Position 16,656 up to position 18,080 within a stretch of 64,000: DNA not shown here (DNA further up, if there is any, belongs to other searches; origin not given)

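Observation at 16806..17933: AhbD/NirJ-like radical SAM/SPASM enzyme translationally coupled to a multiheme cytochrome inside the conduit operon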

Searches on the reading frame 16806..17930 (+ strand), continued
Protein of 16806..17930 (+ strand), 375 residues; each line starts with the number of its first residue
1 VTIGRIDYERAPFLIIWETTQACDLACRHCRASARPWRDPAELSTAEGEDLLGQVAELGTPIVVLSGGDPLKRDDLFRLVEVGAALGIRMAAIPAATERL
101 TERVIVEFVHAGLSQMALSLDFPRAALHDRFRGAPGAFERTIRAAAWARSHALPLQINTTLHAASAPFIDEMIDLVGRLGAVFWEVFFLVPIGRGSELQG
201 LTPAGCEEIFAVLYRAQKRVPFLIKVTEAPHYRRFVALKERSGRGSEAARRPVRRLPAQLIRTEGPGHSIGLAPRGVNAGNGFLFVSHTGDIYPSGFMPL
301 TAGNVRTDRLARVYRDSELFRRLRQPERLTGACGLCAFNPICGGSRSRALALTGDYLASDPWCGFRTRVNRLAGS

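Call 23: find_related_loci(query=A1, collection=genome_contigs, flank=10000)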
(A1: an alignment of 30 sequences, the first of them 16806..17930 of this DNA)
Query A1 (375 aa) in genome_contigs; peptide patterns used: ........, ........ (x = any residue, [..] = any of these).
600 stretches matched a pattern (row limit reached: there are more); 571 encode a relative of the query (tblastn E <= 1e-3); the best 80 are kept; 80 distinct loci.
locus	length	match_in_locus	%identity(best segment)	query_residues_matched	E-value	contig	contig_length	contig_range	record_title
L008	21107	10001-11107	69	1-370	2e-167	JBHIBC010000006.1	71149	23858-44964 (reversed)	MAG: Acidobacteriota bacterium isolate K_2_bin.33 NODE_74_length_71149_cov_7.479886, whole genome shotgun sequence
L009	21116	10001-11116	67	5-375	7e-167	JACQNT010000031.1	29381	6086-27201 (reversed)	MAG: Acidobacteria bacterium isolate NC_groundwater_1262_Ag_S-0.2um_70_65 S_p2_S4_coassembly_k141_520729, whole genome s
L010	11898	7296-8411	65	5-375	3e-164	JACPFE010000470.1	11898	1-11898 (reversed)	MAG: Deltaproteobacteria bacterium isolate NC_groundwater_353_Ag_B-0.1um_57_11 GD18-4_B1_scaffold_1034414, whole genome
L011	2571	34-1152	64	1-375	5e-174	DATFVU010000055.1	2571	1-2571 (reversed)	MAG TPA_asm: Candidatus Polarisedimenticolia bacterium isolate SMAG_U9472 k141_11741927, whole genome shotgun sequence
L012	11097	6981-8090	65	5-373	9e-161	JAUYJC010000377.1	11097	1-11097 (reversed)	MAG: Deltaproteobacteria bacterium isolate C24_metabat.bin.121_sub C24_k141_640241, whole genome shotgun sequence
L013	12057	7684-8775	65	1-366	1e-160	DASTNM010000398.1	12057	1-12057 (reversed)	MAG TPA_asm: Candidatus Polarisedimenticolia bacterium isolate SMAG_U2143 k141_50949, whole genome shotgun sequence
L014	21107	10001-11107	64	3-373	1e-160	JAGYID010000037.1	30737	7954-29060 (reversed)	MAG: Acidobacteria bacterium isolate CR_Sed_300A_bin.1 scaffold_225, whole genome shotgun sequence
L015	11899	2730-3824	63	5-368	6e-160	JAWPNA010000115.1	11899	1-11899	MAG: Acidobacteriota bacterium isolate Fractures_MAG_01 c_000000076925, whole genome shotgun sequence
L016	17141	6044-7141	67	5-369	1e-158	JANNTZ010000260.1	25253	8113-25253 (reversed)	MAG: Acidobacteriota bacterium isolate SOY_30_metabat_319 SOY_30_k141_903238, whole genome shotgun sequence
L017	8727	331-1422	66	1-366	8e-159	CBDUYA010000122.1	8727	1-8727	MAG TPA_asm: uncultured bacterium isolate SRR22302371_metabat2_52 genome assembly, contig: ERZ26661859.6875, whole genom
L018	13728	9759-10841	65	6-366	1e-157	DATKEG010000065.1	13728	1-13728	MAG TPA_asm: Vicinamibacteria bacterium isolate SMAG_U14493 k141_574317, whole genome shotgun sequence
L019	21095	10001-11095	64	5-368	2e-157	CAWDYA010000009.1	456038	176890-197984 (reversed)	MAG: uncultured Acidobacteriota bacterium isolate MFD05684.bin.1.277 genome assembly, contig: contig_80822, whole genome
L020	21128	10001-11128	62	5-373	7e-157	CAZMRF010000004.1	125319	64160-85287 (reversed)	MAG TPA_asm: uncultured Acidobacteriota bacterium isolate SRP119689_co1_145 genome assembly, contig: NODE_116_length_125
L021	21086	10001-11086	64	6-371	1e-156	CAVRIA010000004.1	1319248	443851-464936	MAG: uncultured bacterium isolate MFD05684.bin.1.163 genome assembly, contig: contig_14863, whole genome shotgun sequenc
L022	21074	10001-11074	62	7-373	3e-156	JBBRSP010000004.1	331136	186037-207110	MAG: Candidatus Binatia bacterium isolate La2_metabat2.097 La2_metabat2.097_K_2497670L331136_cov_23.1371, whole genome s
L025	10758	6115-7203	64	5-366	9e-155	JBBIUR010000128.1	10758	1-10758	MAG: Myxococcales bacterium isolate STF170223_bin_58 NODE_6264_length_10758_cov_3.943100, whole genome shotgun sequence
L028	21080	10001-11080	65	6-366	1e-151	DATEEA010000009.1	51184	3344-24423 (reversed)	MAG TPA_asm: Candidatus Polarisedimenticolia bacterium isolate SMAG_U8721 k141_1630462, whole genome shotgun sequence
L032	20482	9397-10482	62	6-366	1e-149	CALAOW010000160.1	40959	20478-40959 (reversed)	MAG TPA_asm: uncultured proteobacterium isolate ERR1035437_bin.86_CONCOCT_v1.1_MAG genome assembly, contig: ERZ1756482.4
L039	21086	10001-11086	63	6-366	1e-147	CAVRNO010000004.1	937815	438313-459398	MAG: Candidatus Binataceae bacterium isolate MFD03726.bin.1.6 genome assembly, contig: contig_59969, whole genome shotgu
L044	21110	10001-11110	59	1-369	1e-145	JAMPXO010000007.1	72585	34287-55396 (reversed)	MAG: Vicinamibacteria bacterium isolate R2F_R2FSRR_metabat.34 R2F_C175, whole genome shotgun sequence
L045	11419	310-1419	59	1-369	1e-145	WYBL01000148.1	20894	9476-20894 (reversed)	MAG: Acidobacteria bacterium isolate ACD2 k127_549632, whole genome shotgun sequence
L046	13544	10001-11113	58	6-371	2e-145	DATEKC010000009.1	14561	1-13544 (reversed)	MAG TPA_asm: Terriglobia bacterium isolate SMAG_U8880 k141_148823, whole genome shotgun sequence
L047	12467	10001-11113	58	6-371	2e-145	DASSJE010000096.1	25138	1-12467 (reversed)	MAG TPA_asm: Terriglobia bacterium isolate SMAG_U1107 k141_1246182, whole genome shotgun sequence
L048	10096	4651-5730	61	6-365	3e-145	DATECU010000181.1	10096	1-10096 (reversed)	MAG TPA_asm: Vicinamibacteria bacterium isolate SMAG_U8280 k141_1568026, whole genome shotgun sequence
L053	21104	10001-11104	60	5-366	5e-144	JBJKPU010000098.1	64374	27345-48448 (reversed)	MAG: Terriglobia bacterium isolate Bin_15 S1Ck127_338631_flag_0_multi_16.9950_len_64374, whole genome shotgun sequence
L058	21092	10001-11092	58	6-368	2e-143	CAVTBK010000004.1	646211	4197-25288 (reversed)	MAG: uncultured Acidobacteriota bacterium isolate MFD02416.bin.1.351 genome assembly, contig: contig_10053, whole genome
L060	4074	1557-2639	58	6-365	3e-146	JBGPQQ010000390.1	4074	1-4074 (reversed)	MAG: Vicinamibacteria bacterium isolate OBJ1_062018_150_29 k141_1469824_length_4074_cov_8.0000, whole genome shotgun seq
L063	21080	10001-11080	58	6-365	5e-142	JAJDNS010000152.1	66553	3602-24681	MAG: Acidobacteria bacterium isolate ALSabin.143 k141_3729669, whole genome shotgun sequence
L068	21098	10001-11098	59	6-370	3e-140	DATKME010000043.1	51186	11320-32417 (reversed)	MAG TPA_asm: Vicinamibacteria bacterium isolate SMAG_U14703 k141_966137, whole genome shotgun sequence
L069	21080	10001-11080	56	6-365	4e-139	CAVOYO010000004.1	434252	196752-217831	MAG: uncultured Acidobacteriota bacterium isolate MFD09779.bin.2.31 genome assembly, contig: contig_18907, whole genome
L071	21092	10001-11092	55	2-366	1e-136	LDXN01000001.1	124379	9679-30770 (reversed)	MAG: Candidatus Dadabacteria bacterium CSP1-2 XU11_C0001, whole genome shotgun sequence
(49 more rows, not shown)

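Call 33: search_protein_families(library=pfam, alignment_id=A3, max_evalue=0.00001)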
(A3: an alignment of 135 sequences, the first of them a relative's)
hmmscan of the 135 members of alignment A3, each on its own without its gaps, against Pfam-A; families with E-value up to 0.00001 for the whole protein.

A. member 1, L004:7298-7837:- (180 aa): 3 families
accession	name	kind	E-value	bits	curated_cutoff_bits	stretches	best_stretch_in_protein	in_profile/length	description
PF13435.11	Cytochrome_C554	-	1.2e-17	65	20.8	1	33-117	1-84/84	Cytochrome c554 and c-prime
PF22113.1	Mtrc-MtrF_II-IV_dom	-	1e-06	28.8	30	0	31-123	81-170/176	Outer membrane cytochrome MtrC/MtrF-like, domains II/IV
PF14522.11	Cytochrome_C7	-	2.8e-06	27.5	24.8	0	82-152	13-67/67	Cytochrome c7 and related cytochrome c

B. families by the number of members that match (of 135 scanned): 124 families (the first 25 are shown)
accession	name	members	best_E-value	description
PF05140.19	ResB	11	2.4e-31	ResB-like family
PF00196.25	GerE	10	2.8e-22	Bacterial regulatory proteins, luxR family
PF14522.11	Cytochrome_C7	10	4e-20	Cytochrome c7 and related cytochrome c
PF00989.32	PAS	10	1.1e-08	PAS fold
PF08281.18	Sigma70_r4_2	9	7.2e-09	Sigma-70, region 4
PF04545.22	Sigma70_r4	9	9.7e-08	Sigma-70, region 4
PF01578.25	Cytochrom_C_asm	8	5e-34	Cytochrome C assembly protein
PF03372.29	Exo_endo_phos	8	2.3e-23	Endonuclease/Exonuclease/phosphatase family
PF00034.26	Cytochrom_C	8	3.5e-21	Cytochrome c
PF13442.11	Cytochrome_CBB3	8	2e-17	Cytochrome C oxidase, cbb3-type, subunit III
PF22113.1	Mtrc-MtrF_II-IV_dom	5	4.7e-47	Outer membrane cytochrome MtrC/MtrF-like, domains II/IV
PF00441.29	Acyl-CoA_dh_1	4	3e-35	Acyl-CoA dehydrogenase, C-terminal domain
PF02770.24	Acyl-CoA_dh_M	4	3.3e-21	Acyl-CoA dehydrogenase, middle domain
PF14537.11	Cytochrom_c3_2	4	4.4e-21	Cytochrome c3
PF18158.6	AidB_N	4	8.8e-18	Adaptive response protein AidB N-terminal domain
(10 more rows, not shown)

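Call 34: search_solved_structures(query=window:16806-17930:+, max_evalue=0.00001, show_alignments=1)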
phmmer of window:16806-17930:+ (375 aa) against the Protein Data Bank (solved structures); distinct sequences matched with E-value up to 0.00001: 4.
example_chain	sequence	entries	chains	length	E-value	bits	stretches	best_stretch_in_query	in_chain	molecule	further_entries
6c8v_A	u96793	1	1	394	1.8e-15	60.3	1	6-187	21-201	Coenzyme PQQ synthesis protein E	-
7vob_C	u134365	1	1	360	4.2e-14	55.8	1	12-185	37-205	Cytosylglucuronate decarboxylase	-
7voc_C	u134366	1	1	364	4.3e-14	55.8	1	12-185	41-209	Cytosylglucuronate decarboxylase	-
6efn_A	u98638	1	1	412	5.5e-09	39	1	12-210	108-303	Sporulation killing factor maturation protein SkfB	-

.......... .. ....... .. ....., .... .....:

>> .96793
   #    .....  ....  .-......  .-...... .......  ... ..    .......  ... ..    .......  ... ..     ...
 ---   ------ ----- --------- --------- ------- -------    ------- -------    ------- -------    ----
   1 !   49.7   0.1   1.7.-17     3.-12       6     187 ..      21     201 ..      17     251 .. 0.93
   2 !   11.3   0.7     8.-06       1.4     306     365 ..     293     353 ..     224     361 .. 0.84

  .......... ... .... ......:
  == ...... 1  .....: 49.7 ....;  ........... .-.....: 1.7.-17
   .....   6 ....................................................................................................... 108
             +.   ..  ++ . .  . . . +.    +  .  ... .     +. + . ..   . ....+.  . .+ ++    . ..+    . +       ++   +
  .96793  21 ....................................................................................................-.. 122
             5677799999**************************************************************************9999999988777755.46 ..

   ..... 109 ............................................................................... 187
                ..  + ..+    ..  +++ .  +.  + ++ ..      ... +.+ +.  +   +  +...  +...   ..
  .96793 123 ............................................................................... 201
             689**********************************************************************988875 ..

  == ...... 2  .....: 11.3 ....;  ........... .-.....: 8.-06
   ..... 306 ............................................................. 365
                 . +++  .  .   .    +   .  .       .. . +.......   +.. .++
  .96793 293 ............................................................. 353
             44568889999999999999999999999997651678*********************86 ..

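Call 60: search_protein_families(library=ncbifam, proteins=[L005:5517-7907:-, L018:10885-12324:+], max_evalue=0.00001)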
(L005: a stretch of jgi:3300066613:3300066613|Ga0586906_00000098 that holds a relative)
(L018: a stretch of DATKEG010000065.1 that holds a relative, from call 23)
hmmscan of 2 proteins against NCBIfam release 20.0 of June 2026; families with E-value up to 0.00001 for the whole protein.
L005:5517-7907:- (797 aa): 1 family
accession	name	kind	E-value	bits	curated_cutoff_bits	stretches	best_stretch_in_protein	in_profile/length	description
TIGR03144.1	cytochr_II_ccsB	equivalog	1.3e-43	149.5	187.6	2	658-757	154-252/252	c-type cytochrome biogenesis protein CcsB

L018:10885-12324:+ (480 aa): 0 families

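Call 65: predict_structure(alignment_id=A1)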
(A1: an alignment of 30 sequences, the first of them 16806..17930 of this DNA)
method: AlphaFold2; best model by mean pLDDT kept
length: 375 residues; sequences in the alignment: 30
mean_pLDDT: 85.3   pTM: 0.87
mean pLDDT of the five models: 85.3, 81.4, 80.8, 78.6, 73.2
residues with pLDDT >= 90: 189; 70-90: 128; 50-70: 52; < 50: 6
segments of 3 or more residues with pLDDT < 50: 370-375
pLDDT, mean of each block of 10 residues (from residue 1): 76 93 76 72 97 96 92 96 97 94 98 96 96 92 97 95 92 96 87 65 85 90 81 82 62 70 62 69 91 89 96 94 87 83 83 88 65 41
secondary structure, 60 per line:
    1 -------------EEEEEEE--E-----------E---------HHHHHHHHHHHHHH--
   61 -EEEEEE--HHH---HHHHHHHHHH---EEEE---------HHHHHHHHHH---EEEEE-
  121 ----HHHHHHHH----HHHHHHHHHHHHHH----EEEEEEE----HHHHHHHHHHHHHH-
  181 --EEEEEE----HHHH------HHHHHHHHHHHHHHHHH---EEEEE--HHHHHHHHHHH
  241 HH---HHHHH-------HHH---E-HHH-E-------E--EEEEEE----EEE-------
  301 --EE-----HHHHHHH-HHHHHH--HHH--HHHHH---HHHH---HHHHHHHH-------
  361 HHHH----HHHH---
elements in order: E14-20 H45-58 E62-67 H76-85 E89-92 H102-111 E115-119 H125-132 H137-150 E155-161 H166-179 E183-188 H193-196 H203-219 E223-227 H230-242 H246-250 E281-286 E291-293 H310-316 H318-323 H331-335 H339-342 H346-353 H361-364 H369-372

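Call 68: list_cluster_members(proteins=[P0001])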
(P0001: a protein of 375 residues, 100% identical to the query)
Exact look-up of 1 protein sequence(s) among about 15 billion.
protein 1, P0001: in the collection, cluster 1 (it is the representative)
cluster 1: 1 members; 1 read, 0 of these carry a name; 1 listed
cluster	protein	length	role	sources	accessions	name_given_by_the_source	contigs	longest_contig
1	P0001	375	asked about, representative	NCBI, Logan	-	-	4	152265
